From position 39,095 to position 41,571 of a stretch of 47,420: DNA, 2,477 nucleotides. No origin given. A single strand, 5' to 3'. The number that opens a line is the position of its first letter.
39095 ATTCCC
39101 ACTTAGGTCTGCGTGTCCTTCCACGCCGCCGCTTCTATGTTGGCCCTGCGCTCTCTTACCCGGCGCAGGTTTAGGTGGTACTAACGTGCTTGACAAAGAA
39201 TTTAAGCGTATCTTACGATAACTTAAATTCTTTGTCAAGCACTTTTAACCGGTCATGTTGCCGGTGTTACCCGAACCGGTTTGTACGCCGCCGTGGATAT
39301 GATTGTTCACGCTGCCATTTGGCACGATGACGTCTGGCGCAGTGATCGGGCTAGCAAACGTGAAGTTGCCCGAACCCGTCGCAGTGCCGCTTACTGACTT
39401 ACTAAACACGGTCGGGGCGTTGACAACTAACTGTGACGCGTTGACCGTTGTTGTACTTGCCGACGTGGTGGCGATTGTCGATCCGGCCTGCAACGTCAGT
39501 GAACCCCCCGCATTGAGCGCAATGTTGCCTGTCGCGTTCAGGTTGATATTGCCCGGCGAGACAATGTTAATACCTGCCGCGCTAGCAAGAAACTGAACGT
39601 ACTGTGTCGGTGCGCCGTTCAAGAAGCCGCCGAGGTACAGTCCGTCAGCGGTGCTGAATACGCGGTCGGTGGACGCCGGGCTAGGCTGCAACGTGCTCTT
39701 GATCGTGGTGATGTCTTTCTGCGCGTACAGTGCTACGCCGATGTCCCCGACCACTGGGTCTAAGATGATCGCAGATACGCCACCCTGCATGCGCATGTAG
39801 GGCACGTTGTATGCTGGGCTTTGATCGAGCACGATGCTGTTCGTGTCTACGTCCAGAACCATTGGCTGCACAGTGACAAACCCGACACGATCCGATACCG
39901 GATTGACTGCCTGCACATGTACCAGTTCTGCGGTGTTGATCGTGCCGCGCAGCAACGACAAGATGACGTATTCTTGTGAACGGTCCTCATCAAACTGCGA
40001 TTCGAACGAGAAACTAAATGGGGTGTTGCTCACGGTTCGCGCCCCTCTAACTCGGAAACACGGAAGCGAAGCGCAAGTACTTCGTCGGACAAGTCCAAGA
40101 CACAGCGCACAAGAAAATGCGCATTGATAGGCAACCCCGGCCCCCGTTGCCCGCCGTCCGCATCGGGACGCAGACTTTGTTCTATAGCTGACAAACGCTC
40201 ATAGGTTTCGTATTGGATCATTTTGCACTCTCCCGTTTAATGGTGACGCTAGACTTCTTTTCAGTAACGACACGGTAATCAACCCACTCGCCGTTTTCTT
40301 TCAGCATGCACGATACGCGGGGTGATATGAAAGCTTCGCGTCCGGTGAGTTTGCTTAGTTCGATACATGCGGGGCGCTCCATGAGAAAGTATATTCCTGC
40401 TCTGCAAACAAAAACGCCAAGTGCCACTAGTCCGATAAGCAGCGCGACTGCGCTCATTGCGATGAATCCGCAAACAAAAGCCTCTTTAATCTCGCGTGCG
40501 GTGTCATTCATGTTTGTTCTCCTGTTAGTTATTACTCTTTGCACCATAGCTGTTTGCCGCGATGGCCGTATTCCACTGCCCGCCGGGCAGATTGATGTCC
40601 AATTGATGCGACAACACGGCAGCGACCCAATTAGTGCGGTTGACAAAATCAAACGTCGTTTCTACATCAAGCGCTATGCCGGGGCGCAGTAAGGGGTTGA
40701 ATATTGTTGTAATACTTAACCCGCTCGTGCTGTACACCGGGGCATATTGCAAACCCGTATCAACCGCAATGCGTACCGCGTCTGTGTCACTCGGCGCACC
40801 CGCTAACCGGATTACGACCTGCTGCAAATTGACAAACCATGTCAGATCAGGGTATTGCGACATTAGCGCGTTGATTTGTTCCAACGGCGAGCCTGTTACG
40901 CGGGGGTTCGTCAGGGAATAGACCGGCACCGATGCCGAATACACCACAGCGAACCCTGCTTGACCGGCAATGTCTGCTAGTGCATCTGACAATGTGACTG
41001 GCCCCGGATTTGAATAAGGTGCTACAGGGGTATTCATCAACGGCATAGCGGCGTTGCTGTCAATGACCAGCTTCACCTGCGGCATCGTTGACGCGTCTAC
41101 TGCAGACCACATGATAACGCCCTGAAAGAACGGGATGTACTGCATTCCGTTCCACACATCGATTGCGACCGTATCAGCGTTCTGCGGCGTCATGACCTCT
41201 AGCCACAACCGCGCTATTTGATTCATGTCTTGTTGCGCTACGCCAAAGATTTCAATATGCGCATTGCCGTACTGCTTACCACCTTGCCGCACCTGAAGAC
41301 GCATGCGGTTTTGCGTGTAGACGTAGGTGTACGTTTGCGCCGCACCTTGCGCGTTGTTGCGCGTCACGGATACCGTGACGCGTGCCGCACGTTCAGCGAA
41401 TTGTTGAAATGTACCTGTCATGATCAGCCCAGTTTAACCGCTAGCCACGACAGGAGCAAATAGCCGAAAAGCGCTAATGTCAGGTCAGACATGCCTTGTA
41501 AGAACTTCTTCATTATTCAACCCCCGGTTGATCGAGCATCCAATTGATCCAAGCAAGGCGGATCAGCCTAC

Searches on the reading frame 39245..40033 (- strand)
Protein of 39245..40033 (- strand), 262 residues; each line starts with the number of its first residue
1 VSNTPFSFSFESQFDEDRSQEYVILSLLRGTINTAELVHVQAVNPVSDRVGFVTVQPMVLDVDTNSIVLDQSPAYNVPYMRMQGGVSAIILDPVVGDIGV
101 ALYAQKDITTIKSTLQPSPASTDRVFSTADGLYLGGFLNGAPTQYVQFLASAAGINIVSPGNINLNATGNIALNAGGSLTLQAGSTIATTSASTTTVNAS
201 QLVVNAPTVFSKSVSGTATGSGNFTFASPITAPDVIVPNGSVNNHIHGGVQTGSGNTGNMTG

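Call 13: search_protein_families(library=pfam, proteins=[window:39245-40033:-], max_evalue=0.01)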
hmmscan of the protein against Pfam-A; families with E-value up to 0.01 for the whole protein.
window:39245-40033:- (262 aa): 2 families
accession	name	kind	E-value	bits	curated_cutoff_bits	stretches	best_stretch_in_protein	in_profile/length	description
PF18946.5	Apex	-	4.9e-05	23.7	20.8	1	241-258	3-20/23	GpV Apex motif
PF10106.14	DUF2345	-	0.00033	21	30.7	1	149-199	16-66/151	Uncharacterized protein conserved in bacteria (DUF2345)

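Call 15: search_dna_similar(query=window:39245-40033:-, collection=phages, mode=protein, max_rows=30)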
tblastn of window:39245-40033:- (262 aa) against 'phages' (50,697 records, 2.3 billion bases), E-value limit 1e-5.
Records with a match: 175; places in all: 175; records where one place covers at least 80% of the query: 114.
Best place of each record, by identity: <60% 175.
By first word of the organism name: Acinetobacter 81; Xanthomonas 36; Burkholderia 15; Ralstonia 11; Aeromonas 10; Klebsiella 6; Pseudomonas 5; Edwardsiella 4; Bacteriophage 3; Pantoea 1; and 3 more.
By host as written in the record: Acinetobacter baumannii 40; - 16; Xanthomonas oryzae pv. oryzae 14; Xanthomonas arboricola pv. pruni strain Xcp1 6; Ralstonia pseudosolanacearum I-31 (MT043) 5; Acinetobacter sp. 5; Burkholderia sp. 4; Klebsiella pneumoniae 4; and 60 more.
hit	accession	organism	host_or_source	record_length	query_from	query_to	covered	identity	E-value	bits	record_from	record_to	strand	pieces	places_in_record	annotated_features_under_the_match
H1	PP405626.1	Ralstonia phage PQ43W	Ralstonia pseudosolanacearum NdE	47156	20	254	90%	51.9%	2e-62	217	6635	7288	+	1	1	baseplate assembly protein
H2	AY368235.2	Burkholderia phage Bcep43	-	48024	20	253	89%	48.5%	2e-64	222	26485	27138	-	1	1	Bcep43-36: gp36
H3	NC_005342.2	Burkholderia phage Bcep43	Burkholderia cepacia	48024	20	253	89%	48.5%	2e-64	222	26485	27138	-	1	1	Bcep43-36: gp36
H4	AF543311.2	Burkholderia phage Bcep781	-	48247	20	253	89%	48.5%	2e-64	222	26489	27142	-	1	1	Bcep781-36: gp36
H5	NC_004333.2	Burkholderia phage Bcep781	Burkholderia cepacia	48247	20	253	89%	48.5%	2e-64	222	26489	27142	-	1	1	Bcep781-36: gp36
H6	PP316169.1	Ralstonia phage RS-CA1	Ralstonia solanacearum and Ralstonia ...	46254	21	258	91%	47.5%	4e-61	213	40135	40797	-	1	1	hypothetical protein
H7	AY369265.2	Burkholderia phage Bcep1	-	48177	20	253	89%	48.1%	1e-63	220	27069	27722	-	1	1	Bcep1-38: gp38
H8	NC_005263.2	Burkholderia phage Bcep1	Burkholderia cenocepacia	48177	20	253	89%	48.1%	1e-63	220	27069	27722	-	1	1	Bcep1-38: gp38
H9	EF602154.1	Burkholderia phage BcepNY3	Burkholderia cenocepacia HI2424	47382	20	251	89%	48.5%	5e-64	221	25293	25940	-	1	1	baseplate assembly protein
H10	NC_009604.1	Burkholderia phage BcepNY3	Burkholderia cenocepacia HI2424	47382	20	251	89%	48.5%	5e-64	221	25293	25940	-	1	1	baseplate assembly protein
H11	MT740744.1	Ralstonia phage Jenny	Ralstonia pseudosolanacearum I-33 ...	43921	21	247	87%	48.9%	3e-57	202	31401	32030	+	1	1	hypothetical protein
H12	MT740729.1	Ralstonia phage Bakoly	Ralstonia pseudosolanacearum I-33 ...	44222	21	247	87%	48.9%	3e-57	202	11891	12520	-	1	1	hypothetical protein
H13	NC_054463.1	Ralstonia phage Bakoly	Ralstonia pseudosolanacearum I-33 ...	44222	21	247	87%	48.9%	3e-57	202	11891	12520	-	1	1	hypothetical protein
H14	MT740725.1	Ralstonia phage Adzire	Ralstonia pseudosolanacearum I-31 ...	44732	21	247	87%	48.9%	3e-57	202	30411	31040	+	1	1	hypothetical protein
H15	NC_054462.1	Ralstonia phage Adzire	Ralstonia pseudosolanacearum I-31 ...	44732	21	247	87%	48.9%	3e-57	202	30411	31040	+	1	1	hypothetical protein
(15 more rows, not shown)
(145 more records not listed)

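Call 16: get_annotated_region(hit=H5, flank=6000)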
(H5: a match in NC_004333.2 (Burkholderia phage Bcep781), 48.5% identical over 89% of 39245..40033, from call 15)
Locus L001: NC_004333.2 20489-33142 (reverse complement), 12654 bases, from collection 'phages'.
description: Burkholderia phage Bcep781, complete genome.
organism: Burkholderia phage Bcep781 (NCBI taxid 2883946)
taxonomy: Viruses; Duplodnaviria; Heunggongvirae; Uroviricota; Caudoviricetes; Naesvirus; Naesvirus bcep781
host: Burkholderia cepacia; source: -; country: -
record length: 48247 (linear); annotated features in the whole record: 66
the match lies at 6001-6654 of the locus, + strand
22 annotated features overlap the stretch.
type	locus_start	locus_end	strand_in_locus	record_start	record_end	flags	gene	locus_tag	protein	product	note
CDS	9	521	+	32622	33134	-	Bcep781-47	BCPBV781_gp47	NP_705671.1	gp47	hypothetical protein; similar to Bcep43gp46 and Bcep1gp48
CDS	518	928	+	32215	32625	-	Bcep781-46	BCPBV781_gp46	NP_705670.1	tail assembly chaperone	hypothetical protein; similar to Bcep43gp45 and Bcep1gp47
CDS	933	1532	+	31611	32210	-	Bcep781-45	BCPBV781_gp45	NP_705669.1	gp45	hypothetical protein; similar to Bcep43gp44 and Bcep1gp46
CDS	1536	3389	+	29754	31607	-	Bcep781-44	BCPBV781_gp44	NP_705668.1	tail length tape measure protein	hypothetical membrane protein; similar to Bcep43gp43 and Bcep1gp45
CDS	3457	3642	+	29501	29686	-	Bcep781-43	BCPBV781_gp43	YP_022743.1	gp43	hypothetical membrane protein; similar to Bcep43gp42 and Bcep1gp44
CDS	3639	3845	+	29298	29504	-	Bcep781-42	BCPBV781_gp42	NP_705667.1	gp42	hypothetical protein; similar to Bcep43gp41 and Bcep1gp43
CDS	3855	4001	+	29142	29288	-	Bcep781-41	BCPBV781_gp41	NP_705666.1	gp41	hypothetical protein; similar to Bcep43gp40 and Bcep1gp42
CDS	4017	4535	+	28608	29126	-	Bcep781-40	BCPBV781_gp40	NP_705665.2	gp40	hypothetical membrane protein; similar to Bcep43gp39 and Bcep1gp41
CDS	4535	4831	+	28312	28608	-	Bcep781-39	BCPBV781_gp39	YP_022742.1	hypothetical protein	-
CDS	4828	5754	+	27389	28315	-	Bcep781-38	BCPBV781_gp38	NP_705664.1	gp38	hypothetical protein; similar to Bcep43gp38 and Bcep1gp40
CDS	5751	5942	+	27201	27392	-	Bcep781-37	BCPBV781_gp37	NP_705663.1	gp37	hypothetical protein; similar to Bcep43gp37 and Bcep1gp39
CDS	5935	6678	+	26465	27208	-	Bcep781-36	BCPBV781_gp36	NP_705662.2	gp36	hypothetical protein; similar to Bcep43gp36 and Bcep1gp38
CDS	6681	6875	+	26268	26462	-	Bcep781-35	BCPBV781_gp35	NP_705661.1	gp35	hypothetical protein; similar to Bcep43gp35 and Bcep1gp37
CDS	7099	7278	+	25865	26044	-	Bcep781-34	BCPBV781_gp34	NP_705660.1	gp34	hypothetical protein; similar to Bcep43gp34 and Bcep1gp36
CDS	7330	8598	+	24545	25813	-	Bcep781-33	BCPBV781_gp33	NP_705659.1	baseplate wedge subunit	conserved phage protein; similar to Bcep43gp33 and Bcep1gp35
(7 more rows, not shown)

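Call 17: get_annotated_region(hit=H1, flank=6000)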
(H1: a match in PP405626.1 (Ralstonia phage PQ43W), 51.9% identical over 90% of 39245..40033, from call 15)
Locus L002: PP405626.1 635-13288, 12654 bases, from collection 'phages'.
description: Ralstonia phage PQ43W, complete genome.
organism: Ralstonia phage PQ43W (NCBI taxid 3126307)
taxonomy: Viruses; Duplodnaviria; Heunggongvirae; Uroviricota; Caudoviricetes
host: Ralstonia pseudosolanacearum NdE; source: disease plant; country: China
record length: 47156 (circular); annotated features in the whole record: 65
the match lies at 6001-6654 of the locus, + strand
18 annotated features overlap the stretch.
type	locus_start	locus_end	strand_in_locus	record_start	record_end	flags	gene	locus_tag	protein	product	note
CDS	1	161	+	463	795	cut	-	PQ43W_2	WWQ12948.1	virion structural protein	-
CDS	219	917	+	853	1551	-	-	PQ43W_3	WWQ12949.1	hypothetical protein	gp58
CDS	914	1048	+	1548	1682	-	-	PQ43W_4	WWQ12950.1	hypothetical protein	-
CDS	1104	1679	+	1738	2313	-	-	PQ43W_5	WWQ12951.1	hypothetical protein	gp47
CDS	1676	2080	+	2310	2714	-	-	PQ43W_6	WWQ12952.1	tail assembly chaperone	-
CDS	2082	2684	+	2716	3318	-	-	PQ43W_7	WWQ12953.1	hypothetical protein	gp46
CDS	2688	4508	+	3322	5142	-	-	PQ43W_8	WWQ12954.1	tail length tape measure protein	-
CDS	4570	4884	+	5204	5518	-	-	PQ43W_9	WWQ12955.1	hypothetical protein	-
CDS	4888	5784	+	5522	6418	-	-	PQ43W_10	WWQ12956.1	baseplate hub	-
CDS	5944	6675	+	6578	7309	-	-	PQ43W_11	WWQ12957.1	baseplate assembly protein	-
CDS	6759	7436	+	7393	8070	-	-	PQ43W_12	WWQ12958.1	hypothetical protein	-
CDS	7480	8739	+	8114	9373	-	-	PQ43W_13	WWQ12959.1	hypothetical protein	-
CDS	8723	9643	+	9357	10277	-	-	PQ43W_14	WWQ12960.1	structural protein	-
CDS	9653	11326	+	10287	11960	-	-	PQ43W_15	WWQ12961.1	tail fiber protein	-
CDS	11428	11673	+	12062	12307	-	-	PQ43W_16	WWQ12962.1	holin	-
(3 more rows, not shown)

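Call 18: find_related_loci(query=window:39245-40033:-, collection=viral_contigs, flank=4000)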
Query window:39245-40033:- (262 aa) in viral_contigs; peptide patterns used: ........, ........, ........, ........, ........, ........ (x = any residue, [..] = any of these).
108 stretches matched a pattern; 99 encode a relative of the query (tblastn E <= 1e-3); the best 80 are kept; 79 distinct loci.
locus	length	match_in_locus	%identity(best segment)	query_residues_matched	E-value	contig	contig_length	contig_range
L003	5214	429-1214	95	1-262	5e-155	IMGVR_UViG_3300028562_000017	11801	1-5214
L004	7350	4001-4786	95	1-262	2e-154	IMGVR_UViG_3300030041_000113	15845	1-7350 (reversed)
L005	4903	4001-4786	95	1-262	3e-155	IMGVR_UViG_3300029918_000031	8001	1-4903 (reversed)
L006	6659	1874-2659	95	1-262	2e-154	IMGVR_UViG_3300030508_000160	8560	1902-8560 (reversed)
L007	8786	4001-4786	95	1-262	2e-154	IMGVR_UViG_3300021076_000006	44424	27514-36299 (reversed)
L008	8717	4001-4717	67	1-247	1e-99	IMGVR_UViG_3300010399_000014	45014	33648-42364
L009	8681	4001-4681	42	24-258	7e-43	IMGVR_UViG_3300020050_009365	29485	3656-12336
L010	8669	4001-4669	41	12-258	5e-42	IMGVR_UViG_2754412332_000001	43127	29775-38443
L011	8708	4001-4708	41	20-259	2e-40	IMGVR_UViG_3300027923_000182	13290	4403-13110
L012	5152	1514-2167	41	30-258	1e-39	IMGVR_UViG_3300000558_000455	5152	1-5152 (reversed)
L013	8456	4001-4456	47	12-167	1e-38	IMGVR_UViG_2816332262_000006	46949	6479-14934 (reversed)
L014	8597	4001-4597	41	50-258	4e-38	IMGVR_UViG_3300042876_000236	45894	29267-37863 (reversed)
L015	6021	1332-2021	38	22-258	2e-37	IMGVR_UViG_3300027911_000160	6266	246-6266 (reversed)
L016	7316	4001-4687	40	21-258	7e-37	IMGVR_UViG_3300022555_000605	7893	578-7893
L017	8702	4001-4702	39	16-258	1e-36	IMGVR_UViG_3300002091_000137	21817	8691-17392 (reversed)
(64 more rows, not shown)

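Call 83: find_homologous_proteins(query=window:39245-40033:-, max_evalue=1e-40)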
Query window:39245-40033:- (262 aa): 75 proteins with E <= 1e-40 among 1839 candidates.
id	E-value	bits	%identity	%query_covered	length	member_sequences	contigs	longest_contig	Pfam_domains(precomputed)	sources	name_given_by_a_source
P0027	2.0e-152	524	95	100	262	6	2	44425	-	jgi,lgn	-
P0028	4.2e-104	365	67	98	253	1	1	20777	-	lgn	-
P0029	2.8e-99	350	67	100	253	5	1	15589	-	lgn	-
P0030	1.4e-98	347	64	99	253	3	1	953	-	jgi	jgi:hypothetical protein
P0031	4.7e-91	323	62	99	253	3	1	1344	-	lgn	-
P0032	1.0e-90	322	63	94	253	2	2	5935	-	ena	-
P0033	1.9e-89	317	62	91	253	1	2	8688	-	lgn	-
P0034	1.9e-89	317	62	99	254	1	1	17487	-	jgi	jgi:hypothetical protein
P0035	5.6e-87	309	59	94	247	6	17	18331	-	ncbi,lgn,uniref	ncbi:hypothetical protein [Klebsiella aerogenes]|uniref:hypothetical protein n=1 Tax=Klebsiella aero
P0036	8.4e-87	309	59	100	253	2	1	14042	-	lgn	-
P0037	1.6e-85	305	57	99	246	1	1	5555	-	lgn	-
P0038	1.4e-83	298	57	99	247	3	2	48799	-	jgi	jgi:hypothetical protein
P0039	5.9e-77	277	58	94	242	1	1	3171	-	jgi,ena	-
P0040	3.2e-74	268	53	100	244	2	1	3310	-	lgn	-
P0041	1.6e-72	262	52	97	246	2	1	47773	-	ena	-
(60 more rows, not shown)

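Call 84: list_cluster_members(proteins=[P0027])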
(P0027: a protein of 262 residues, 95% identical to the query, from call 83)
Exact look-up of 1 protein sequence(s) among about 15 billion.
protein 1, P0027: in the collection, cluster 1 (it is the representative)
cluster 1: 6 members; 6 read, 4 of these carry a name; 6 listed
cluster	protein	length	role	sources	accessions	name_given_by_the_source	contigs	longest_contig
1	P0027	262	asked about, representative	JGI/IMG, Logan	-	-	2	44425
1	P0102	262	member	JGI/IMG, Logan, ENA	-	hypothetical protein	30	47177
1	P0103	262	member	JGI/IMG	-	hypothetical protein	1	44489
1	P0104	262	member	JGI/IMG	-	hypothetical protein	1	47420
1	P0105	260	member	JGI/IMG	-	hypothetical protein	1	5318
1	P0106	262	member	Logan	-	-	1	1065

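Call 85: find_encoding_contigs(protein=P0103, flank=1500, max_places=3)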
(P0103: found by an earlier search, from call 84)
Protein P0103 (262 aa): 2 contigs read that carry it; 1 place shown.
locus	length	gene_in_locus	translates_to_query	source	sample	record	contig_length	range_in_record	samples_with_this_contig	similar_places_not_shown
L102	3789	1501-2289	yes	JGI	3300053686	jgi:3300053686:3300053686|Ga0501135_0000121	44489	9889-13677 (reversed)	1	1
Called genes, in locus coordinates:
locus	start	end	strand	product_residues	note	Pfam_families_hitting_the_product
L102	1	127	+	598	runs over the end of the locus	PF18013:Phage_lysozyme2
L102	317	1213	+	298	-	PF22759:E217_GP41 (weak)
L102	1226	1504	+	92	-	-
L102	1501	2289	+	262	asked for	-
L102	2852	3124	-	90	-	-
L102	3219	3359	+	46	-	-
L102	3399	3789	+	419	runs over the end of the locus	-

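Call 86: find_encoding_contigs(protein=P0105, flank=1500, max_places=3)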
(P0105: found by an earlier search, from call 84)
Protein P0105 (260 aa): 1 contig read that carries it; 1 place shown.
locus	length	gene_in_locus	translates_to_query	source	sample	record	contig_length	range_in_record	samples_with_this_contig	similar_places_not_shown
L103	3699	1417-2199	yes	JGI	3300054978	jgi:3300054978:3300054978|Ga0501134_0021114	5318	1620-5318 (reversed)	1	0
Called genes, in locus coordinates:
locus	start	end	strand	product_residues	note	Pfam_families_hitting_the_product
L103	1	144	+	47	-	?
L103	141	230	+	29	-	-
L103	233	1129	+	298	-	PF22759:E217_GP41 (weak)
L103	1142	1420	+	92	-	-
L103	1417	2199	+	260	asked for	-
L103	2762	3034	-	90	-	-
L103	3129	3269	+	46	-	-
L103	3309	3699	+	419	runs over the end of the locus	-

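Call 89: find_encoding_contigs(protein=P0102, flank=1200, max_places=10)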
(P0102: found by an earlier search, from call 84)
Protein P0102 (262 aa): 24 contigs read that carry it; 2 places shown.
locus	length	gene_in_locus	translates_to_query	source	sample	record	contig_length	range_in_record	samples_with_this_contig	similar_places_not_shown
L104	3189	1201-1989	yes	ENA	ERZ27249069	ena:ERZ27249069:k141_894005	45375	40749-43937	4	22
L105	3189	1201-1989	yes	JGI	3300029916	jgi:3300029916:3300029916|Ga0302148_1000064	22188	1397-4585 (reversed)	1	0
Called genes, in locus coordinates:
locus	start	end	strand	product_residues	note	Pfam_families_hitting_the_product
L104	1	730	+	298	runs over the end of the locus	PF22759:E217_GP41 (weak)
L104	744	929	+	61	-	-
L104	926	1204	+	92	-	-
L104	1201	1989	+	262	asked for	-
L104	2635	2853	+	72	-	-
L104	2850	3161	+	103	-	-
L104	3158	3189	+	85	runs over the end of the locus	PF13560:HTH_31, PF12844:HTH_19, PF01381:HTH_3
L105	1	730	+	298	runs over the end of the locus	PF22759:E217_GP41 (weak)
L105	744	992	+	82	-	-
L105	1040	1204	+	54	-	-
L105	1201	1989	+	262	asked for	-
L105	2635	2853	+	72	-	-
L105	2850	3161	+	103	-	-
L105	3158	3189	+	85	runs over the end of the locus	PF13560:HTH_31, PF12844:HTH_19, PF01381:HTH_3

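Call 97: find_encoding_contigs(protein=P0028, flank=2000, max_places=2)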
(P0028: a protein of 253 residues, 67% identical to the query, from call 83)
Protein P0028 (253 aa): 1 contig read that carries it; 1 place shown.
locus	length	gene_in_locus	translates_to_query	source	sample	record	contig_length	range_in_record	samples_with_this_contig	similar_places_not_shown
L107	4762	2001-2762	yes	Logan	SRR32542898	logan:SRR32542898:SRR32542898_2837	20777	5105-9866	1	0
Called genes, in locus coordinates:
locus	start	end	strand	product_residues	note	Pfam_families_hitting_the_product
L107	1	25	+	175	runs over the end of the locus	-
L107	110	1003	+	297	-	PF22759:E217_GP41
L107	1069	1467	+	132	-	-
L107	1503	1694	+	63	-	PF14373:Imm_superinfect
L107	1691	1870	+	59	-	-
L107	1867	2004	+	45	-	-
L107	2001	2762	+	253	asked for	-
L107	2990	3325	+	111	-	-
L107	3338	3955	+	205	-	-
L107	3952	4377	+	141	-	-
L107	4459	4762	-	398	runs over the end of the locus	-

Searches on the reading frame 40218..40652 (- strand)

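Call 36: search_protein_families(library=phrogs, proteins=[window:40218-40652:-], max_evalue=0.001)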
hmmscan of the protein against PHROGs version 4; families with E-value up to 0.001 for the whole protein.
window:40218-40652:- (144 aa): 1 family
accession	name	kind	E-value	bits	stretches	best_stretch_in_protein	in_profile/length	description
phrog_29445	-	unknown function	5.9e-06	27.5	1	62-139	9-85/87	-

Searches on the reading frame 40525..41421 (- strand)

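Call 13: search_protein_families(library=pfam, proteins=[window:40525-41421:-], max_evalue=0.01)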
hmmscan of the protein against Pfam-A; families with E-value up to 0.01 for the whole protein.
window:40525-41421:- (298 aa): 1 family
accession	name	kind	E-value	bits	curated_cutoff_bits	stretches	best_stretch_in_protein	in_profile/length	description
PF22759.1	E217_GP41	-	1.2e-06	28.3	27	1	96-274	89-266/279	Baseplate hub gp41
